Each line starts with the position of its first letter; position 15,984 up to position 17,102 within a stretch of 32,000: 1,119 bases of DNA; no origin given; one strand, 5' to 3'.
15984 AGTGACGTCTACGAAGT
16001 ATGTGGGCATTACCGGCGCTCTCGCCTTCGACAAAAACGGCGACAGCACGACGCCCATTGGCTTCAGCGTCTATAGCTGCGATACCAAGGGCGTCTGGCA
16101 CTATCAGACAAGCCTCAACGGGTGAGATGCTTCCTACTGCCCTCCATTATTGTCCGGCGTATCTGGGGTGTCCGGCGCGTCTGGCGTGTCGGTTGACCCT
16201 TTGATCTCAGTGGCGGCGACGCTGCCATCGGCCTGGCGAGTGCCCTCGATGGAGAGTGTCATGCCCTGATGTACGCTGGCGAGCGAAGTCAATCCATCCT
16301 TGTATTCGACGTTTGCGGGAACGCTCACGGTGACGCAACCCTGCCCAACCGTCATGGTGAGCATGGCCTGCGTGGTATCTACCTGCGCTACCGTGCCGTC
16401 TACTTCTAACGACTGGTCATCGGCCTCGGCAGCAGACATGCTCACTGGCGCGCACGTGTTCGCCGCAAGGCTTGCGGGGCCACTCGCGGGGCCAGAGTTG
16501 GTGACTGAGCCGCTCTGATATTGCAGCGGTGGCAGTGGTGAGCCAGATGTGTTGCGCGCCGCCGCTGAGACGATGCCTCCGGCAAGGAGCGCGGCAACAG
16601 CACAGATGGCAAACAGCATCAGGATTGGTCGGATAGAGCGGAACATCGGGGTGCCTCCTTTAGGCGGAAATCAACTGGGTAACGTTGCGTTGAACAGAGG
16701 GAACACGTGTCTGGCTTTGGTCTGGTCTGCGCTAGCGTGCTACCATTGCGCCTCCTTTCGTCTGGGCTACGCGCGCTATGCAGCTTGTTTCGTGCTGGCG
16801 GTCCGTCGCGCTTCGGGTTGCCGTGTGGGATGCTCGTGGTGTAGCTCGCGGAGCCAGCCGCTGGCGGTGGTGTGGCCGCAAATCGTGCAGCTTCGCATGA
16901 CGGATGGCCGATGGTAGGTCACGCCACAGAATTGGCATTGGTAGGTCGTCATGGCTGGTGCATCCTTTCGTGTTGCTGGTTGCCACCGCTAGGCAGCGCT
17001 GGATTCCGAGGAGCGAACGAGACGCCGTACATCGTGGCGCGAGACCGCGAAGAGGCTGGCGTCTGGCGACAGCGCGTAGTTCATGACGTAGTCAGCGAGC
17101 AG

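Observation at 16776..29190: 12.4-kb same-strand module joining three signalling proteins to two ATP-grasp ligases, a four-domain ABC exporter and a tiny zinc-ribbon protein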

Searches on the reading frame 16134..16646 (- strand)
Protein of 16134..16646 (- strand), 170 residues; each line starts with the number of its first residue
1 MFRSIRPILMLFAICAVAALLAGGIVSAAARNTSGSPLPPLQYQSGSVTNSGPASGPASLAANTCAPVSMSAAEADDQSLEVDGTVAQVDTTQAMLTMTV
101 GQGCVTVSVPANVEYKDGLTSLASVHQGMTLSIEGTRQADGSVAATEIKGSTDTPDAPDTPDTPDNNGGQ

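Call 6: search_protein_families(library=pfam, proteins=[window:16134-16646:-], max_evalue=0.01)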
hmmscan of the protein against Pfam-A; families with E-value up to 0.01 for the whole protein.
window:16134-16646:- (170 aa): 1 family
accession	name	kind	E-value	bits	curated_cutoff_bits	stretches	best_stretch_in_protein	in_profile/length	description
PF18914.6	DUF5666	-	3.5e-06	27.6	27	1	84-149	2-60/60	Domain of unknown function (DUF5666)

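Call 90: search_protein_families(library=pfam, proteins=[window:16134-16646:-], max_evalue=0.5)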
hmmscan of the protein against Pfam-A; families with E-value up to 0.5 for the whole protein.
window:16134-16646:- (170 aa): 1 family
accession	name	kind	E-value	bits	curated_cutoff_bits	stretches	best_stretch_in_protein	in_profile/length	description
PF18914.6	DUF5666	-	3.5e-06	27.6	27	1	84-149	2-60/60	Domain of unknown function (DUF5666)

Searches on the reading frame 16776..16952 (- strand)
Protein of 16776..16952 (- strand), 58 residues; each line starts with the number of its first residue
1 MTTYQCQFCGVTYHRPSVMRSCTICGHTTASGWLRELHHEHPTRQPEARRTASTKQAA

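Call 6: search_protein_families(library=pfam, proteins=[window:16776-16952:-], max_evalue=0.01)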
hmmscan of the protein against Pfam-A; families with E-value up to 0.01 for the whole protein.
window:16776-16952:- (58 aa): 1 family
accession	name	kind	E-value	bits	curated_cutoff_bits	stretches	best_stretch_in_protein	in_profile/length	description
PF21349.2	RUBY_RBDX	-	0.00043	20.1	26.5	1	4-28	1-25/30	Rubrerythrin, rubredoxin-like domain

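Call 7: search_protein_families(library=ncbifam, proteins=[window:16776-16952:-], max_evalue=0.01)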
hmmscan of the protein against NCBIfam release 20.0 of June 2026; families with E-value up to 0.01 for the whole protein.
window:16776-16952:- (58 aa): 0 families

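Call 79: search_protein_families(library=padloc, proteins=[window:16776-16952:-], max_evalue=0.00001)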
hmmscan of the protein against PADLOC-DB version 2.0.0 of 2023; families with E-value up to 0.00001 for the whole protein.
window:16776-16952:- (58 aa): 0 families
